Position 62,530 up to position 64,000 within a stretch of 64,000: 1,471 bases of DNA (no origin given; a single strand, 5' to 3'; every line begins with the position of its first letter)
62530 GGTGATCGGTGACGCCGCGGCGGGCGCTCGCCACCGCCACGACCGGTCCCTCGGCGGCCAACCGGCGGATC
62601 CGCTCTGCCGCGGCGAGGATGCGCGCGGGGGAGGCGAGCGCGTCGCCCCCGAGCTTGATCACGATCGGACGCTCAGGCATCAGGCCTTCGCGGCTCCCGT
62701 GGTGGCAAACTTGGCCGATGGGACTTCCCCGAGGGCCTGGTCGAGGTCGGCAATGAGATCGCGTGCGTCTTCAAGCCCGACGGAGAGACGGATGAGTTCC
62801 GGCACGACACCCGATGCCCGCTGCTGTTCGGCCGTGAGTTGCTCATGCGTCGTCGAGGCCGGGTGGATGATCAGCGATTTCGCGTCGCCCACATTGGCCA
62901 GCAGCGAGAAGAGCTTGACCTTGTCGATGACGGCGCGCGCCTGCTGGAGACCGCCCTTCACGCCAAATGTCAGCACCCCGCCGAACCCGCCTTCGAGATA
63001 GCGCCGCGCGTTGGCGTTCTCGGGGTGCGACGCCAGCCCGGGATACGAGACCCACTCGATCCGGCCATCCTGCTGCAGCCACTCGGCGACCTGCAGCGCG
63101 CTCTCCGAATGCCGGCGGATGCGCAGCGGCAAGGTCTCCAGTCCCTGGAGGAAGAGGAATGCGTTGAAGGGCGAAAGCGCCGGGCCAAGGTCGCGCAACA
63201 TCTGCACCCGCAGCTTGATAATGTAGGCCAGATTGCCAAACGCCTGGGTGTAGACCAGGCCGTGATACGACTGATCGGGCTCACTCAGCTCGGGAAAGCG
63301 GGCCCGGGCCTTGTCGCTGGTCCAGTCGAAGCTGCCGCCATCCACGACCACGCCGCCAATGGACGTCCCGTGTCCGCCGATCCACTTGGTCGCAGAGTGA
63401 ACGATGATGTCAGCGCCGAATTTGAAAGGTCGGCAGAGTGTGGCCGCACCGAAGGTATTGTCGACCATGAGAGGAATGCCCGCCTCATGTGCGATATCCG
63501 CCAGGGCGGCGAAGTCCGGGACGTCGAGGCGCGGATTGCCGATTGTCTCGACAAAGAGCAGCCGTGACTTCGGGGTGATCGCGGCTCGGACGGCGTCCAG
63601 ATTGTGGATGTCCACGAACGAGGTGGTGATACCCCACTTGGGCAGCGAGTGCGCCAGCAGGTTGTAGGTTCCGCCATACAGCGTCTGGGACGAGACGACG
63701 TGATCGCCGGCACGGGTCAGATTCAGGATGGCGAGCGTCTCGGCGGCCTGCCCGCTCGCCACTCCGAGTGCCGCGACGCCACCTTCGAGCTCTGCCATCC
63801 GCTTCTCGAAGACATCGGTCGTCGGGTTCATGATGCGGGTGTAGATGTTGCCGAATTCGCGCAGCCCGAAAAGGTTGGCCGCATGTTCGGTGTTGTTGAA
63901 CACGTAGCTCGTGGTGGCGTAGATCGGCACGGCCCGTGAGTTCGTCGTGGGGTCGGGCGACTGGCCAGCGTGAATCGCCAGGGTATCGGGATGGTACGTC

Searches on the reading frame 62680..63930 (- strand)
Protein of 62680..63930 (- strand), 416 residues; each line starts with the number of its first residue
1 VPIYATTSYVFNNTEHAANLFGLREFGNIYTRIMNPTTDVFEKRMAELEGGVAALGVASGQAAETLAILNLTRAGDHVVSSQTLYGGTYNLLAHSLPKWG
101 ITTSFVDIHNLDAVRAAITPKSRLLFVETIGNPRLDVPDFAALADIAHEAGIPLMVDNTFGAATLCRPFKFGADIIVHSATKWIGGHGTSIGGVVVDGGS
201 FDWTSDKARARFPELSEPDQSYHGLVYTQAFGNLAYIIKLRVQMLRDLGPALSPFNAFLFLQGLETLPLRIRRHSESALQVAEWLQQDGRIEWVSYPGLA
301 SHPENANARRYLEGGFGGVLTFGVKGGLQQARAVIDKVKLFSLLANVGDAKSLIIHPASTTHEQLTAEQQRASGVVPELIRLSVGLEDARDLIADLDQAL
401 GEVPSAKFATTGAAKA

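Call 38: search_protein_families(library=pfam, proteins=[window:62680-63930:-], max_evalue=0.0001)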
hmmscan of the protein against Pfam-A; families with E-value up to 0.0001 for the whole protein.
window:62680-63930:- (416 aa): 2 families
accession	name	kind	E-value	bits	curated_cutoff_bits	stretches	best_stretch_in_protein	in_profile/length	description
PF01053.26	Cys_Met_Meta_PP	-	1.9e-133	445.1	27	1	2-400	21-380/381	Cys/Met metabolism PLP-dependent enzyme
PF01041.23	DegT_DnrJ_EryC1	-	9.9e-09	35.3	19.8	1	34-158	22-146/360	DegT/DnrJ/EryC1/StrS aminotransferase family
